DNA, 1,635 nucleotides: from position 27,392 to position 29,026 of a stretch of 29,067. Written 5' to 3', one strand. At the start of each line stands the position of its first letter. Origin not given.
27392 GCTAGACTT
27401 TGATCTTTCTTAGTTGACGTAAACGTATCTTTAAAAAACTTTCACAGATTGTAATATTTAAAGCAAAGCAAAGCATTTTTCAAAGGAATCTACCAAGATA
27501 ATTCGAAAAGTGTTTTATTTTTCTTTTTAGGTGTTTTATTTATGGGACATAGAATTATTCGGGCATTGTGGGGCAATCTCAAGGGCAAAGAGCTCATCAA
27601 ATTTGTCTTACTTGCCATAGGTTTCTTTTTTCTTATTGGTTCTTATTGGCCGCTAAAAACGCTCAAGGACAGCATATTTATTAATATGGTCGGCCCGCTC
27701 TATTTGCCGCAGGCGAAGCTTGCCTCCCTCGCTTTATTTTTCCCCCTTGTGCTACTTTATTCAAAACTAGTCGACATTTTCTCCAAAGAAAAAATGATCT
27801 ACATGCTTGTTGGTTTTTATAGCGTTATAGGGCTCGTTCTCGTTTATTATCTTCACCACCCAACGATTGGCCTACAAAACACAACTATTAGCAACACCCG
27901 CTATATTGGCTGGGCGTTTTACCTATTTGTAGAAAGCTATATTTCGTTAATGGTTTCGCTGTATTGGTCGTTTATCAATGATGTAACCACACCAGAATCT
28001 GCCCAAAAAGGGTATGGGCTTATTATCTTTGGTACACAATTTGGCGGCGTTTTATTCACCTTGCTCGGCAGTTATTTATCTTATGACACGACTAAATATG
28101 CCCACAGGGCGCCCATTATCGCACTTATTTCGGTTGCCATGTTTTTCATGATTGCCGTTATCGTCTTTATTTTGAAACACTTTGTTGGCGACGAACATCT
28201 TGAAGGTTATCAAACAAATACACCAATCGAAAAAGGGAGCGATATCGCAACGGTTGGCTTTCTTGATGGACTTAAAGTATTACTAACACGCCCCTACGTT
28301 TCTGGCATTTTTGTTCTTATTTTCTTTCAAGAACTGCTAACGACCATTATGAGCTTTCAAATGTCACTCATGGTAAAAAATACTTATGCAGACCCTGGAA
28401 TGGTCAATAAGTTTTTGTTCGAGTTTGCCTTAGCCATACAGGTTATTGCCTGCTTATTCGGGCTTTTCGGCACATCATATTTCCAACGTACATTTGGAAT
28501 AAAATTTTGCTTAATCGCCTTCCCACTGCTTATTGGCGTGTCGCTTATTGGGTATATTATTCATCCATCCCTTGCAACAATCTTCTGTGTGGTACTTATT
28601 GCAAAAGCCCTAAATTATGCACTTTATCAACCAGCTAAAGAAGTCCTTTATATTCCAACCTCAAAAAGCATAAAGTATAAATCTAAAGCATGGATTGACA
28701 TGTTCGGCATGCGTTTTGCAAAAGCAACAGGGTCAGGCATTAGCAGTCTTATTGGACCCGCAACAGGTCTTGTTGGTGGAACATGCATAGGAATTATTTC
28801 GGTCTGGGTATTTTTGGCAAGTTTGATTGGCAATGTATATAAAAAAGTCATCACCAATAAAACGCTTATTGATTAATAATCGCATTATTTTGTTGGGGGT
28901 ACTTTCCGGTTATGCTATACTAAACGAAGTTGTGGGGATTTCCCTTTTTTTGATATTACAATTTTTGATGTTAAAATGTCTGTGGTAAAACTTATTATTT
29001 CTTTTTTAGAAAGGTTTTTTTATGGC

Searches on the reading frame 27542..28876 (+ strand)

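Call 11: search_protein_families(library=pfam, proteins=[window:27542-28876:+], max_evalue=0.001)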
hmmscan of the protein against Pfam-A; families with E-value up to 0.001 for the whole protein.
window:27542-28876:+ (444 aa): 2 families
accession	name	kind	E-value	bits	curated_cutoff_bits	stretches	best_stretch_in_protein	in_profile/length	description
PF03219.20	TLC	-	3.7e-22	79.2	21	1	8-425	14-483/491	TLC ATP/ADP transporter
PF07690.21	MFS_1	-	1.7e-07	30.9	33.4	1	136-353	101-303/347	Major Facilitator Superfamily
